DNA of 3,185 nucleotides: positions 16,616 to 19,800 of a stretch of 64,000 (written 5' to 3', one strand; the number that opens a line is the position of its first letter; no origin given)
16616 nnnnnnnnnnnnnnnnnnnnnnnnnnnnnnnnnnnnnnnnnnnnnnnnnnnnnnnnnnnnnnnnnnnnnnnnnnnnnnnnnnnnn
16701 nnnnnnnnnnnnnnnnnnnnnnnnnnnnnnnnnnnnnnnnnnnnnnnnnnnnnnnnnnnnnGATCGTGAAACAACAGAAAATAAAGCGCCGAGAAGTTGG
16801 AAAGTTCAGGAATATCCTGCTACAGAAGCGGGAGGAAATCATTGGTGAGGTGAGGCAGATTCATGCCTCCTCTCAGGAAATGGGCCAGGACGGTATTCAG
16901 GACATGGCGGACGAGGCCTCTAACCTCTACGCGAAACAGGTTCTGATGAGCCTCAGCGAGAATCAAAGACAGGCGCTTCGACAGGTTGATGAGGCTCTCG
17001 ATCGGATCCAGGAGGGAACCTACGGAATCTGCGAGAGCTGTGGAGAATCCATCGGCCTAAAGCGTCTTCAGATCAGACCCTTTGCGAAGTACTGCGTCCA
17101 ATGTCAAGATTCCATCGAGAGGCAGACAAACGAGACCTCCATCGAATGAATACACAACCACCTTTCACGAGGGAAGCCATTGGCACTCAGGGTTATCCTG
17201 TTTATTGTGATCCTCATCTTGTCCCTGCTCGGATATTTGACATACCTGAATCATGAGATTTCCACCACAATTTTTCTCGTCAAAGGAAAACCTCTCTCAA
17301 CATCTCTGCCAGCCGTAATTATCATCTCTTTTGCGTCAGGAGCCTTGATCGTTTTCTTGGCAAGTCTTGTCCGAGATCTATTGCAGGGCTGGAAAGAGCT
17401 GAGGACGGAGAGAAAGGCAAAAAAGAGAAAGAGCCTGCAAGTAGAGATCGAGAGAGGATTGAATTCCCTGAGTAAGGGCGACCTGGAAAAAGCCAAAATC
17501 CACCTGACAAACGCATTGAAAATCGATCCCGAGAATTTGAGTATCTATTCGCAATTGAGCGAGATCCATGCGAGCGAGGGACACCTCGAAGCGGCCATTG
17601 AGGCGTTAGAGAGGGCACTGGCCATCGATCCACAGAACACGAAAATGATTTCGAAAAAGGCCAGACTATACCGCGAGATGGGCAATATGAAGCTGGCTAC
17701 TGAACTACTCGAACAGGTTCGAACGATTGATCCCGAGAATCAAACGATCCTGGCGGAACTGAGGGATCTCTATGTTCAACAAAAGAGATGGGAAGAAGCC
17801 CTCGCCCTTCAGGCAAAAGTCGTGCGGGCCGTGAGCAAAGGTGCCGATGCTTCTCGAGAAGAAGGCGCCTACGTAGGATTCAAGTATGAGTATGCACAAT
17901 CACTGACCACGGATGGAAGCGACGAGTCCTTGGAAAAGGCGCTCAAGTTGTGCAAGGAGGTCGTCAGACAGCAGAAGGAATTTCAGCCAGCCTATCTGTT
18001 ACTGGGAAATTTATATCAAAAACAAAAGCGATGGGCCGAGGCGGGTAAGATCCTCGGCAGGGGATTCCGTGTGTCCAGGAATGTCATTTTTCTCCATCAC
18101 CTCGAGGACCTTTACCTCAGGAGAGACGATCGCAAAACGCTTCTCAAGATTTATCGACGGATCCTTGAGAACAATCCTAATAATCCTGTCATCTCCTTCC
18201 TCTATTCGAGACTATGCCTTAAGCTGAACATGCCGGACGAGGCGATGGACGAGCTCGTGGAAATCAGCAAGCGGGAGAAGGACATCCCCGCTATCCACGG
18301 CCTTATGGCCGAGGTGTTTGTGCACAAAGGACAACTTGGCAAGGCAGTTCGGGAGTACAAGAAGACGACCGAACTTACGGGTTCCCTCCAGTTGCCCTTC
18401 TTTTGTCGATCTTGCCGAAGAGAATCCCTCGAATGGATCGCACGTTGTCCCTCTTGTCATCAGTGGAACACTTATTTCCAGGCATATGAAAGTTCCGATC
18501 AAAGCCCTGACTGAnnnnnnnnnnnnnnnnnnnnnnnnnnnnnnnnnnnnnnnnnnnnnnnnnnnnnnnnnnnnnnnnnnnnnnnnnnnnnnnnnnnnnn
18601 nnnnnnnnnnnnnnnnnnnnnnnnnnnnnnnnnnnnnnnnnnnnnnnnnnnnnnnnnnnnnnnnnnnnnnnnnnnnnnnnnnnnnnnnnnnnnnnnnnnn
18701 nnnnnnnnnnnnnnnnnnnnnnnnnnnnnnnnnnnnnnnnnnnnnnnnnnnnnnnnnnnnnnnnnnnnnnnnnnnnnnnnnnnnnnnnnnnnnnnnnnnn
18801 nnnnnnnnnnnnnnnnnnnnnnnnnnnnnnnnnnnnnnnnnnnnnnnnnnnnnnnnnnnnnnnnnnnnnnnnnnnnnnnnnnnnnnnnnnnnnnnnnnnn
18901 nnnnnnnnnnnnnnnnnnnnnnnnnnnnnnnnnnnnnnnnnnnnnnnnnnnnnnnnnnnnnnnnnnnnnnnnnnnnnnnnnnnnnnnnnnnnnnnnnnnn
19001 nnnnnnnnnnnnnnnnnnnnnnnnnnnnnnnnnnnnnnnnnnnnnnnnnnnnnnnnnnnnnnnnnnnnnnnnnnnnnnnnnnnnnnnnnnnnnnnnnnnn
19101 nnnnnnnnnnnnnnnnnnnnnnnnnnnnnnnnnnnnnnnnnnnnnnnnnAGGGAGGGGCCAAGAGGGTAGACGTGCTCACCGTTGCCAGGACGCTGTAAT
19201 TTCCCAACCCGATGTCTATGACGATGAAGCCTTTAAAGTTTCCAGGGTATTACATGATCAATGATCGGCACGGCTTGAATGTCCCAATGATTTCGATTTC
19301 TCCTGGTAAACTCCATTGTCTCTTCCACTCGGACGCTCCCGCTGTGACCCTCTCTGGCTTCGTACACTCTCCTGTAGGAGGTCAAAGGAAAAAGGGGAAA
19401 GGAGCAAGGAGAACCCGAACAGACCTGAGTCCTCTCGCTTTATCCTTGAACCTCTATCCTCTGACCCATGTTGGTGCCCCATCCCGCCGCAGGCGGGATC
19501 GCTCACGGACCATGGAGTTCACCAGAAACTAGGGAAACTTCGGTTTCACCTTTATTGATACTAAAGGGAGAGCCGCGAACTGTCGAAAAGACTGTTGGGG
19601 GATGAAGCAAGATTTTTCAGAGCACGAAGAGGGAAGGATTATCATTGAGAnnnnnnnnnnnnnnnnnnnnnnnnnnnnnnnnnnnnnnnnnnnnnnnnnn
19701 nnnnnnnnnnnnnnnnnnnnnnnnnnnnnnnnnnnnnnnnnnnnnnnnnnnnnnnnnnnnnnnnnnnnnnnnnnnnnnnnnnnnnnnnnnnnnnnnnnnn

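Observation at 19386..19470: Short derivative of the same element retaining only the conserved ends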

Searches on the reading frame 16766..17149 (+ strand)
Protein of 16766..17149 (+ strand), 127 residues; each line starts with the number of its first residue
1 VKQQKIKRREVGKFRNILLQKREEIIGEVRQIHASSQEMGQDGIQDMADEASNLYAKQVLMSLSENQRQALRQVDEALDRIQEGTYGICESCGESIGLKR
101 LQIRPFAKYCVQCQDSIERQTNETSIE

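Call 22: search_protein_families(library=pfam, proteins=[window:16766-17149:+])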
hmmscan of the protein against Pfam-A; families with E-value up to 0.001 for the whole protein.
window:16766-17149:+ (127 aa): 3 families
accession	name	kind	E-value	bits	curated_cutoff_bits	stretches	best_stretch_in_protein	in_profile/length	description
PF01258.23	zf-dskA_traR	-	4.8e-14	52.5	24.9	1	84-119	1-36/36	Prokaryotic dksA/traR C4-type zinc finger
PF21173.2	DksA-like_N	-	4.4e-05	23.9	27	1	14-81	1-65/65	DnaK suppressor protein-like, N-terminal domain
PF21157.2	DksA_N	-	0.00013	22.6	27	1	13-81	4-71/71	DnaK suppressor protein DksA, N-terminal domain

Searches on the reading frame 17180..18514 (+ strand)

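Call 22: search_protein_families(library=pfam, proteins=[window:17180-18514:+])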
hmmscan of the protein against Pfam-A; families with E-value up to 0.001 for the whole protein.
window:17180-18514:+ (444 aa): 28 families (the best 25 are shown)
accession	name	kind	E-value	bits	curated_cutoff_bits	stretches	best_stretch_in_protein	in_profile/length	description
PF14559.12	TPR_19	-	2e-35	121.3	25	4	97-163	2-68/68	Tetratricopeptide repeat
PF07719.23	TPR_2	-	7.1e-23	79.2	27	1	122-153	3-34/34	Tetratricopeptide repeat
PF13428.12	TPR_14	-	4.6e-19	67.4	23.5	1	123-163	4-44/44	Tetratricopeptide repeat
PF13181.12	TPR_8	-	2.9e-18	64.8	25.7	1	121-153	2-34/34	Tetratricopeptide repeat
PF13424.12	TPR_12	-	2.5e-17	63.3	30.1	0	98-151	15-76/77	Tetratricopeptide repeat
PF23914.1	TPR_CcmH_CycH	-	7.4e-17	62.1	42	1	95-217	25-150/158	Cytochrome c-type biogenesis protein H TPR domain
PF00515.34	TPR_1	-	6.3e-16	57.9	27.8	0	129-153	10-34/34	Tetratricopeptide repeat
PF13414.12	TPR_11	-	7.3e-16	58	26.8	1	130-153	4-27/42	TPR repeat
PF13431.12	TPR_17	-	3.1e-15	55.6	24.4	0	325-355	2-32/34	Tetratricopeptide repeat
PF13176.12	TPR_7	-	1.8e-14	53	27.9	0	305-335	2-34/36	Tetratricopeptide repeat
PF13432.12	TPR_16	-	6.1e-14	52.6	32.7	1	95-153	6-64/65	Tetratricopeptide repeat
PF12895.13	ANAPC3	-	2.9e-12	47.1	27.2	1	135-210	4-78/82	Anaphase-promoting complex, cyclosome, subunit 3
PF13371.12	TPR_9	-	5.8e-12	45.9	35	1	127-190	2-65/73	Tetratricopeptide repeat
PF13374.12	TPR_10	-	5.2e-09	36.3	27.5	0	120-149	2-31/42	Tetratricopeptide repeat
PF12569.14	NatA_aux_su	-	7.3e-09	35.5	33.3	1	83-268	155-336/515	N-terminal acetyltransferase A, auxiliary subunit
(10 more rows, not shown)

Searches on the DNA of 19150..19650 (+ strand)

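Call 75: search_rna_families(source=window, start=19150, end=19650, threshold=evalue, max_evalue=5)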
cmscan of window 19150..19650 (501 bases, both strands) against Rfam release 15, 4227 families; matches with E-value up to 5: 5.
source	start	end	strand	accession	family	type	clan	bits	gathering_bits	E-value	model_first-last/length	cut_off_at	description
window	19379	19467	-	RF03205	mir-1898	Gene; miRNA;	-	18.6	78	1.1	1-61/61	no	mir-1898 microRNA precursor family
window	19378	19468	-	RF03629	mir-641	Gene; miRNA;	-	18.2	100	1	1-98/98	no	mir-641 microRNA precursor family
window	19405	19580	-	RF02165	PVT1_2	Gene; lncRNA;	-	15.7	47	3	1-172/172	no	Pvt1 oncogene conserved region 2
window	19389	19466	-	RF00802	mir-207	Gene; miRNA;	-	15.7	88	4.4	1-78/78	no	mir-207 microRNA precursor family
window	19595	19650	+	RF01139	sR2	Gene; snRNA; snoRNA; CD-box;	-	13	42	2.2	1-57/57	no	Small nucleolar RNA sR2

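Call 100: search_dna_similar(query=window:19235-19542:+, collection=plasmids, mode=distant, max_evalue=0.001, max_rows=10)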
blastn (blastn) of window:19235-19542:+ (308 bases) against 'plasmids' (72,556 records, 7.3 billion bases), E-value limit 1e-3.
No match.
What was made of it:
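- Tried and rejected: Plasmid blastn: no match (call 100).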
